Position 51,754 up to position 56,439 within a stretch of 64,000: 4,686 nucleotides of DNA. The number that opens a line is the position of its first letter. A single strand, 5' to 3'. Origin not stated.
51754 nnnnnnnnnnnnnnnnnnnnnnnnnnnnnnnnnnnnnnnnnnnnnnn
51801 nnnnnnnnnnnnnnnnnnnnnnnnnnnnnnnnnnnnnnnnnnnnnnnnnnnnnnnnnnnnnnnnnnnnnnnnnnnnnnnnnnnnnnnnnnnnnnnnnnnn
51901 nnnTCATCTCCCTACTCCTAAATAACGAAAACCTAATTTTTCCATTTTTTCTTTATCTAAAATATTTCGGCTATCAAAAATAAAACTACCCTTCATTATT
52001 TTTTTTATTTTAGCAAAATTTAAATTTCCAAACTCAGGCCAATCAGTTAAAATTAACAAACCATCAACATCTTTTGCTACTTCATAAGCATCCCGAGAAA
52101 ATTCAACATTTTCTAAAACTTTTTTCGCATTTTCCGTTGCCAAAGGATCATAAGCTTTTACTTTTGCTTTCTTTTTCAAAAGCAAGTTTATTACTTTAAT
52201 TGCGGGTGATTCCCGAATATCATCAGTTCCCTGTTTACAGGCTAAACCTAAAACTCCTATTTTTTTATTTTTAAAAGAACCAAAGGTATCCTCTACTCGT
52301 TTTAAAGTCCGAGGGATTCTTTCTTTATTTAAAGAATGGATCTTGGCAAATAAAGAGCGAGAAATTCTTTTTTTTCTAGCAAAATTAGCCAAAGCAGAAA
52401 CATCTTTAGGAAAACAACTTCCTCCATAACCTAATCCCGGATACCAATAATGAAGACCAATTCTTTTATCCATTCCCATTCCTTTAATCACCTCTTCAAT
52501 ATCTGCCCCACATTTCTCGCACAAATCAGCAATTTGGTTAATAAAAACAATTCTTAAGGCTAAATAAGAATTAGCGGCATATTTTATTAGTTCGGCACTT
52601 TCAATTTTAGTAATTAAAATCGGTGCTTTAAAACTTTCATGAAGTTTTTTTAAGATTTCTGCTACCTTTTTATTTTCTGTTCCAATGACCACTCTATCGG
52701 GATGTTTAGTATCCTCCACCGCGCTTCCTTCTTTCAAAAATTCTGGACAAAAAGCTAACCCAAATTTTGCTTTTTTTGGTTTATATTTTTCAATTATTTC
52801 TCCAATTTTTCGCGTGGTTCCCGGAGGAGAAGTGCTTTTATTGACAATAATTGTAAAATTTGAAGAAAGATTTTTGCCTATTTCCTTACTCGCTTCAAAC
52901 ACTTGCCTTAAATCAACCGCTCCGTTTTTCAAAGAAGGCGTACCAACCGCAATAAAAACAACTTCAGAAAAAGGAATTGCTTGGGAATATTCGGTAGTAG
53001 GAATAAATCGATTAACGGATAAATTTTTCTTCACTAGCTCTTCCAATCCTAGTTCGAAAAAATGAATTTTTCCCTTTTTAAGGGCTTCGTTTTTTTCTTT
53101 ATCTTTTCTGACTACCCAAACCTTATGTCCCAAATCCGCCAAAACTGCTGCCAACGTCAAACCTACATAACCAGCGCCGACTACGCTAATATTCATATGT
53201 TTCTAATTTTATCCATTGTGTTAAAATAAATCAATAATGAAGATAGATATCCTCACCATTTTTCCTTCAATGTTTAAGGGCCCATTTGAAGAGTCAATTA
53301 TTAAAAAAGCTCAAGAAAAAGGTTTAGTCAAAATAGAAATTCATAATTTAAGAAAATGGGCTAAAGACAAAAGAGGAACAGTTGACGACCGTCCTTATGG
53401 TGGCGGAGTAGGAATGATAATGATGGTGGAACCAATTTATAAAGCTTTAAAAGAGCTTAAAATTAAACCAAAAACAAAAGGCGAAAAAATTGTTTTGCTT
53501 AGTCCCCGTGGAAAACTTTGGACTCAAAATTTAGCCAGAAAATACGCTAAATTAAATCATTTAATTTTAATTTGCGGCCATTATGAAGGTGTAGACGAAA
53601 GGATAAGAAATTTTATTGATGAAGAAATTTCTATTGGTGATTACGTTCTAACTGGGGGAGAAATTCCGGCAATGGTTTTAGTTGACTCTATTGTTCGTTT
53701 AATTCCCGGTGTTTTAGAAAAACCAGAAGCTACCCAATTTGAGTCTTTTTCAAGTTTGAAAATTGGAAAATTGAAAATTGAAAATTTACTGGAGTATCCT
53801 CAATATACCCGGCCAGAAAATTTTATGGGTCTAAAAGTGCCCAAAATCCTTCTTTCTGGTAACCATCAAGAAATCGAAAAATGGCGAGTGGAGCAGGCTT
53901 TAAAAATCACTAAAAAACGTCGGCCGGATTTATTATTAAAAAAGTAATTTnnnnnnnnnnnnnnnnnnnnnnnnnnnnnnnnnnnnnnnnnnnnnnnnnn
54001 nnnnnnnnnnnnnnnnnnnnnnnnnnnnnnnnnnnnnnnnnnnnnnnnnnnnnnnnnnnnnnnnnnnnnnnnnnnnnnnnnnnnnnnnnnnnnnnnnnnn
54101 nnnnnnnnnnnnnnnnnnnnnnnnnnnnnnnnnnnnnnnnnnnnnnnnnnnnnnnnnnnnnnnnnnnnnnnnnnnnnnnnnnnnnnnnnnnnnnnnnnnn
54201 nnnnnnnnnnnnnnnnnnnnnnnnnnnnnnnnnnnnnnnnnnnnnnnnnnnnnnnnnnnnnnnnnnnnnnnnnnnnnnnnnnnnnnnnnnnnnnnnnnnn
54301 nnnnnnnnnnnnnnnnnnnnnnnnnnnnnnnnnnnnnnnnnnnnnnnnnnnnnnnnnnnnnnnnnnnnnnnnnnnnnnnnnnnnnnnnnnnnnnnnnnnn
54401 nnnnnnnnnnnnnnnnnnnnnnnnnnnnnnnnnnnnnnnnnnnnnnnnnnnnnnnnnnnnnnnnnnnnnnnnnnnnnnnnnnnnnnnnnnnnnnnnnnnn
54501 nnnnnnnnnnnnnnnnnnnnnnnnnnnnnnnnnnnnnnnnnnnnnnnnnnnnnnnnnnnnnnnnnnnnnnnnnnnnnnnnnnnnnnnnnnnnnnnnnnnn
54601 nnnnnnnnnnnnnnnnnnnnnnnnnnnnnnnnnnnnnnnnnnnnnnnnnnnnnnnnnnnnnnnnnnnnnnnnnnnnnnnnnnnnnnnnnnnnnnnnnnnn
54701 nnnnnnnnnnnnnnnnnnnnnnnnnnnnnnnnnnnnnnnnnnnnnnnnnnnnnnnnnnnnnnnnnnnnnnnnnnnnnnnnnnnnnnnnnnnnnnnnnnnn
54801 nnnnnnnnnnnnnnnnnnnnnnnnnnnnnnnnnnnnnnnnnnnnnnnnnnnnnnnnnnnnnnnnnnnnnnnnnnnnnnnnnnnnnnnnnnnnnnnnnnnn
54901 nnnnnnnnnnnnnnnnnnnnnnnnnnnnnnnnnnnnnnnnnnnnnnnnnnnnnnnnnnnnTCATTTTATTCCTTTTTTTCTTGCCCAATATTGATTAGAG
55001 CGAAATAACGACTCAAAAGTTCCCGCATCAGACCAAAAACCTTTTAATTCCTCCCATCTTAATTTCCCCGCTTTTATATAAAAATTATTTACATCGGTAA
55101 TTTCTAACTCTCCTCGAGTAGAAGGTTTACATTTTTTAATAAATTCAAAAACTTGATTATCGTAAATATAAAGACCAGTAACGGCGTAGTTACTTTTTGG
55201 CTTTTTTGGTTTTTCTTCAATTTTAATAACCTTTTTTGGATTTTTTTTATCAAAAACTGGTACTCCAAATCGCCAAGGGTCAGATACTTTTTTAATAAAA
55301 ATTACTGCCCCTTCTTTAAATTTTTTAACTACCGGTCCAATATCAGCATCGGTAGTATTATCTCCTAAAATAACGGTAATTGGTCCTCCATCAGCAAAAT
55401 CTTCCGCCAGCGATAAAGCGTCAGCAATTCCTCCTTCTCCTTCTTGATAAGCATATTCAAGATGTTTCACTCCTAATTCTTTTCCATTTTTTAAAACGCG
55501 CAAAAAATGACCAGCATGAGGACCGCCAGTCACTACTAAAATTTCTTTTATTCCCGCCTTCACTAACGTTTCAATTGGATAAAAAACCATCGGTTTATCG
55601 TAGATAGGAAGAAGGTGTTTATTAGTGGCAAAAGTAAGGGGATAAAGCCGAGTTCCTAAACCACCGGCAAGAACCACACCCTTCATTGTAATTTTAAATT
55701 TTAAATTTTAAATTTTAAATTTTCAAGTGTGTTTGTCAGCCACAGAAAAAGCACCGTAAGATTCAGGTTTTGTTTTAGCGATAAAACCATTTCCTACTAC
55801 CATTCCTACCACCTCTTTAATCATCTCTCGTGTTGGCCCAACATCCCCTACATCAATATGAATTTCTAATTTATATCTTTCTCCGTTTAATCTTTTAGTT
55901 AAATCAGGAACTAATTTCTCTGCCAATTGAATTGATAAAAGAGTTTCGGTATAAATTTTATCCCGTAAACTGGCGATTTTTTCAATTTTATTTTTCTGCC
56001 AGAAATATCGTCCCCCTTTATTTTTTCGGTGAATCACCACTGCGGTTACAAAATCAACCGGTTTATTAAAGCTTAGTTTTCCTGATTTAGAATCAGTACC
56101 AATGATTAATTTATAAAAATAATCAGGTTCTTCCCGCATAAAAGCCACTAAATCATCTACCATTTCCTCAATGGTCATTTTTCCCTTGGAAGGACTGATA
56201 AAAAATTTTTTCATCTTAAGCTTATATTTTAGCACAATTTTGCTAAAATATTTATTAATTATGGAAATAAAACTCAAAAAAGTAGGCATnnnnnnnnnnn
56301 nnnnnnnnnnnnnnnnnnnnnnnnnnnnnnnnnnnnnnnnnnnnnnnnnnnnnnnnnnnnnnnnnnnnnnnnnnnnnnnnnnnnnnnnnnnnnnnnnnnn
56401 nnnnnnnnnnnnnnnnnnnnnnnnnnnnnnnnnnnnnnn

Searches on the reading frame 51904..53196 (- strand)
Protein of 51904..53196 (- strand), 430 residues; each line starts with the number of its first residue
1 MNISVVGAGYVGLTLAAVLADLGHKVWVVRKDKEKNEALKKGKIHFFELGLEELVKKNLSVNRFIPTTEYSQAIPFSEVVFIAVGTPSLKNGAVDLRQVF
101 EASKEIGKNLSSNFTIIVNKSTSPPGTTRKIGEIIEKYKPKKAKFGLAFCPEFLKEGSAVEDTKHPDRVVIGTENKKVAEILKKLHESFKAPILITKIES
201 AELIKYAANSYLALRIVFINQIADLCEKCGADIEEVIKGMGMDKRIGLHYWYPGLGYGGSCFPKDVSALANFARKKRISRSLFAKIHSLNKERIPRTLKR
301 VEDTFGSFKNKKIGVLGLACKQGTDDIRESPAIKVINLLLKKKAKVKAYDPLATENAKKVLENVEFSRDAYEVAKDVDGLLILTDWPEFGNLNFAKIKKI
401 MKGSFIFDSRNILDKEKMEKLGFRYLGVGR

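Call 12: search_protein_families(library=pfam, proteins=[window:51904-53196:-], max_evalue=0.0001)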
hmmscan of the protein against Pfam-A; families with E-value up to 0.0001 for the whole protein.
window:51904-53196:- (430 aa): 9 families
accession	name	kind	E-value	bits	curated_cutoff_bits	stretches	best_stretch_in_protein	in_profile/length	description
PF03721.20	UDPG_MGDP_dh_N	-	1.5e-56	191.4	27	1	1-185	1-187/187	UDP-glucose/GDP-mannose dehydrogenase family, NAD binding domain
PF00984.24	UDPG_MGDP_dh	-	4.8e-34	116.8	25.4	1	199-291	1-93/94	UDP-glucose/GDP-mannose dehydrogenase family, central domain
PF03720.21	UDPG_MGDP_dh_C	-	1.1e-33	116.1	30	1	314-415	1-103/103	UDP-glucose/GDP-mannose dehydrogenase family, UDP binding domain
PF03807.23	F420_oxidored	-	1.9e-06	28.8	21.6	0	3-89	2-72/94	NADP oxidoreductase coenzyme F420-dependent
PF00070.33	Pyr_redox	-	1.2e-05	26.2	22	1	3-31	2-30/82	Pyridine nucleotide-disulphide oxidoreductase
PF01210.29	NAD_Gly3P_dh_N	-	1.3e-05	25.6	23.1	0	3-105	2-98/158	NAD-dependent glycerol-3-phosphate dehydrogenase N-terminus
PF02737.24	3HCDH_N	-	1.9e-05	25.1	22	0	3-41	2-40/180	3-hydroxyacyl-CoA dehydrogenase, NAD binding domain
PF02558.23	ApbA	-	2.3e-05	24.5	22.2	1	3-101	1-91/150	Ketopantoate reductase PanE/ApbA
PF03446.21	NAD_binding_2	-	7.5e-05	23.2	21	0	2-137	1-109/161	NAD binding domain of 6-phosphogluconate dehydrogenase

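Call 18: search_protein_families(library=ncbifam, proteins=[window:51904-53196:-], max_evalue=1e-8)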
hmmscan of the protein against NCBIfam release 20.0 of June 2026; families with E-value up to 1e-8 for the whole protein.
window:51904-53196:- (430 aa): 7 families
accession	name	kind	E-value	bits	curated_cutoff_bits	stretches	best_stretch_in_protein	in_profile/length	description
TIGR03026.1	NDP-sugDHase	subfamily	5.8e-137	456.8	189.8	1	1-411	1-413/413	nucleotide sugar dehydrogenase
NF047673.2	TeichurnBiosyTuaD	equivalog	2.2e-130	435.7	700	1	2-430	3-431/439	UDP-glucose 6-dehydrogenase TuaD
NF041297.1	UDPGDh_AglM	equivalog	3.9e-104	349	670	1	1-417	1-421/429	UDP-glucose 6-dehydrogenase AglM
NF040825.1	UDPMaNacDH_Arch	equivalog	4.1e-56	190.6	750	1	1-430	1-415/418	UDP-N-acetyl-D-mannosamine dehydrogenase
NF008286.0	PRK11064.1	equivalog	4.5e-43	147.4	459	1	2-399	5-409/420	UDP-N-acetyl-D-mannosamine dehydrogenase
NF011631.0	PRK15057.1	equivalog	1.8e-36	126.1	757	1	1-369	1-352/388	UDP-glucose 6-dehydrogenase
NF011729.0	PRK15182.1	equivalog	2.2e-12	46.5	592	1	2-354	8-358/425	Vi polysaccharide biosynthesis UDP-N-acetylglucosamine C-6 dehydrogenase TviB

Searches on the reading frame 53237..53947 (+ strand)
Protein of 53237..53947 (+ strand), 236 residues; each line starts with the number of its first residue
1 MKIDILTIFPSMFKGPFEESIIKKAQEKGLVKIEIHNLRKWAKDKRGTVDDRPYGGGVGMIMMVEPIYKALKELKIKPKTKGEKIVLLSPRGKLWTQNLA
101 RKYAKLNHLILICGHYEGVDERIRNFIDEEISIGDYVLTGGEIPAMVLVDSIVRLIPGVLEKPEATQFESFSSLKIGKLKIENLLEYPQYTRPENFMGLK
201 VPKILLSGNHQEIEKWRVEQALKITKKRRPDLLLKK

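Call 12: search_protein_families(library=pfam, proteins=[window:53237-53947:+], max_evalue=0.0001)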
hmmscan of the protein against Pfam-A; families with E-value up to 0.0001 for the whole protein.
window:53237-53947:+ (236 aa): 1 family
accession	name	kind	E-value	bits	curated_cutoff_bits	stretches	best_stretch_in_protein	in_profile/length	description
PF01746.26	tRNA_m1G_MT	-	4.6e-62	209.7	27.3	1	23-230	2-195/195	tRNA (Guanine-1)-methyltransferase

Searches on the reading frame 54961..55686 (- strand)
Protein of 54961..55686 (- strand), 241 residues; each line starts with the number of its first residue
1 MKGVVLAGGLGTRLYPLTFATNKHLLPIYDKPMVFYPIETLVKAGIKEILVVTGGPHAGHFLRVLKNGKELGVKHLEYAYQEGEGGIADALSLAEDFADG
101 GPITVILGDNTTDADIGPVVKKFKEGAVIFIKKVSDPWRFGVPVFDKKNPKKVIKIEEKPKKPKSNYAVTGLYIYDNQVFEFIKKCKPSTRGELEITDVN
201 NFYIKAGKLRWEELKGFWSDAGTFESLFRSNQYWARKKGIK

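Call 12: search_protein_families(library=pfam, proteins=[window:54961-55686:-], max_evalue=0.0001)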
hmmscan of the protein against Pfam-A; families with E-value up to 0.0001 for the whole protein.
window:54961-55686:- (241 aa): 2 families
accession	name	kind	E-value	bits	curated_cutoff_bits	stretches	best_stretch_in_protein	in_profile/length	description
PF00483.29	NTP_transferase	-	5.2e-56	190.4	21.2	1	2-233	1-241/245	Nucleotidyl transferase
PF12804.13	NTP_transf_3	-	1e-08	36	27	1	3-109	1-95/160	MobA-like NTP transferase domain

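Call 18: search_protein_families(library=ncbifam, proteins=[window:54961-55686:-], max_evalue=1e-8)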
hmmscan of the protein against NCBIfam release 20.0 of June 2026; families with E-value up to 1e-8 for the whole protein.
window:54961-55686:- (241 aa): 19 families
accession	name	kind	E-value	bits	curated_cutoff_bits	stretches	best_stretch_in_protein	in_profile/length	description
TIGR01207.1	rmlA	equivalog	1.6e-73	247.4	360.65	1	2-233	1-235/286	glucose-1-phosphate thymidylyltransferase RfbA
TIGR01208.1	rmlA_long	equivalog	1.3e-62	211.7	320.25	1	2-232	1-232/353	glucose-1-phosphate thymidylyltransferase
NF012024.0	PRK15480.1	equivalog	1.2e-61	208.5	588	1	2-235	5-241/292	glucose-1-phosphate thymidylyltransferase RfbA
TIGR03992.1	Arch_glmU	subfamily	1.4e-45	155.8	292.1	1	1-233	1-226/393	bifunctional sugar-1-phosphate nucleotidylyltransferase/acetyltransferase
NF041313.1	UDPGP_AglF_Halo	equivalog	3e-35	121.8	400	1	1-208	1-207/234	UTP--glucose-1-phosphate uridylyltransferase AglF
NF041173.1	Sug_nt_acttase_Thmprot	equivalog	1.6e-31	109.7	600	1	1-231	1-224/405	bifunctional sugar-1-phosphate nucleotidylyltransferase/acetyltransferase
TIGR01099.1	galU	equivalog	4.9e-28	98.4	326.8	2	2-54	3-55/261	UTP--glucose-1-phosphate uridylyltransferase GalU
NF045761.1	NAMPUrTaseMurU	equivalog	1.7e-19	70.6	250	1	1-231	1-224/226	N-acetylmuramate alpha-1-phosphate uridylyltransferase MurU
NF052502.1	man1P_GTase_Rv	exception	1.9e-19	69.7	440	1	2-228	2-224/352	mannose-1-phosphate guanylyltransferase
NF009928.0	PRK13389.1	equivalog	5.5e-16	58.6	548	1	2-54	10-62/302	UTP--glucose-1-phosphate uridylyltransferase GalU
NF007516.0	PRK10122.1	equivalog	9.7e-14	51.2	534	1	2-54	5-57/297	UTP--glucose-1-phosphate uridylyltransferase GalF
NF003670.0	PRK05293.1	equivalog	2.3e-13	49.8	470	1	134-232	157-256/382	glucose-1-phosphate adenylyltransferase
TIGR02623.1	G1P_cyt_trans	equivalog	9.1e-13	48.2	300.25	0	95-237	114-248/255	glucose-1-phosphate cytidylyltransferase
TIGR01105.1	galF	equivalog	2.5e-12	46.6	659.2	1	2-54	5-57/297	GalU regulator GalF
TIGR02091.1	glgC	equivalog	3.6e-11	42.7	424.9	0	136-231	154-256/364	glucose-1-phosphate adenylyltransferase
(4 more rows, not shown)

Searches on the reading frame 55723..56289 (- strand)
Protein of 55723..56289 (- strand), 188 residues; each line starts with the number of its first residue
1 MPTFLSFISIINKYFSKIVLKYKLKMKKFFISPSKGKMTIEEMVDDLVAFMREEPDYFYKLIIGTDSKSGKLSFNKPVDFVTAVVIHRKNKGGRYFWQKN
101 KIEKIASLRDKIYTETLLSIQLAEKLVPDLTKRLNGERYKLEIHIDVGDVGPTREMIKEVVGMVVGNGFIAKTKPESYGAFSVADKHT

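Call 12: search_protein_families(library=pfam, proteins=[window:55723-56289:-], max_evalue=0.0001)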
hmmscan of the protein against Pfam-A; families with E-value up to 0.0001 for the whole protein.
window:55723-56289:- (188 aa): 1 family
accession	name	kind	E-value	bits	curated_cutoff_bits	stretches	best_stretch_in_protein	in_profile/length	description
PF04308.18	RNaseH_like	-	2.6e-47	160.8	25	1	42-188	1-144/145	Ribonuclease H-like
